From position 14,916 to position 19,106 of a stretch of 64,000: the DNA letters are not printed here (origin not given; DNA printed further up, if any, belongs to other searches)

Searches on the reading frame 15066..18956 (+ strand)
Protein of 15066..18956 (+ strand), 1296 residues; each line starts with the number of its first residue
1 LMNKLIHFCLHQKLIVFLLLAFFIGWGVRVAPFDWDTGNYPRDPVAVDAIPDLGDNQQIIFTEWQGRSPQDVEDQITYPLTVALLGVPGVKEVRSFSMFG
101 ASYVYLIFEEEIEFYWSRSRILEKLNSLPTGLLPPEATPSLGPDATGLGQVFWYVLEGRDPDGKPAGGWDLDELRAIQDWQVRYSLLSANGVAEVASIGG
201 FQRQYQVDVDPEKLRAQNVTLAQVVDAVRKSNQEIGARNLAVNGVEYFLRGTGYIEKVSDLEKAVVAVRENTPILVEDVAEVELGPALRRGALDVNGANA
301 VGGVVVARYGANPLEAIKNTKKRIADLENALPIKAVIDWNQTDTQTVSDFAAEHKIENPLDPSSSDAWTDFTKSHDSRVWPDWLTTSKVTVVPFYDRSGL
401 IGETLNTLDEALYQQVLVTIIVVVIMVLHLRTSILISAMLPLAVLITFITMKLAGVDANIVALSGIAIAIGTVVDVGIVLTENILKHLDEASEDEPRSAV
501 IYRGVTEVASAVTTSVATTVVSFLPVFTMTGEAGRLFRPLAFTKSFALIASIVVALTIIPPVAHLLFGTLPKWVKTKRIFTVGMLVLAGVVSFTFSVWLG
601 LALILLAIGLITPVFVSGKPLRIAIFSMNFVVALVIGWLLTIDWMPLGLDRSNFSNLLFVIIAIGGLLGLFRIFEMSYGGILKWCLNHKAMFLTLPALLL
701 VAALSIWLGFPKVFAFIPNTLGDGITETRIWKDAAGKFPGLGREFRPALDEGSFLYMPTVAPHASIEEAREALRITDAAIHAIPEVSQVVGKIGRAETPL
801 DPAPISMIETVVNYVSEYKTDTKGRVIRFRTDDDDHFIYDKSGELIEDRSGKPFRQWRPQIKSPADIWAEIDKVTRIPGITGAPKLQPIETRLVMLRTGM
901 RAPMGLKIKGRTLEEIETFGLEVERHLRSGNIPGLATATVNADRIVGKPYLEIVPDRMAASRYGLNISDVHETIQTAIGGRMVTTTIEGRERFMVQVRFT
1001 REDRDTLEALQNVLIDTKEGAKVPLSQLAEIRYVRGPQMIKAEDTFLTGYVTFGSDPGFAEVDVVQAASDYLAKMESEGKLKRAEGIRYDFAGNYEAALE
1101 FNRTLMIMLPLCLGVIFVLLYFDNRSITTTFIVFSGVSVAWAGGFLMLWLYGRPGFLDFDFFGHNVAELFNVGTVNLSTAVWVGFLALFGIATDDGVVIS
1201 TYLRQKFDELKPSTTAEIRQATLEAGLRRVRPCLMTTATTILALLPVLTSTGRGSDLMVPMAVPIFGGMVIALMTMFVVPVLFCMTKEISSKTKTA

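Call 19: search_protein_families(library=pfam, proteins=[window:15066-18956:+], max_evalue=0.001)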
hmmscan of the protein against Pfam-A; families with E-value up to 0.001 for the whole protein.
window:15066-18956:+ (1296 aa): 2 families
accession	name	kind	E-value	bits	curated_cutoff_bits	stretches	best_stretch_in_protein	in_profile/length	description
PF00873.25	ACR_tran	-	2e-159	532.8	28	4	45-348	30-327/1021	AcrB/AcrD/AcrF family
PF02355.23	SecD_SecF_C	-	0.00047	20.1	20.5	1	1174-1269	79-172/189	Protein export membrane protein SecD/SecF, C-terminal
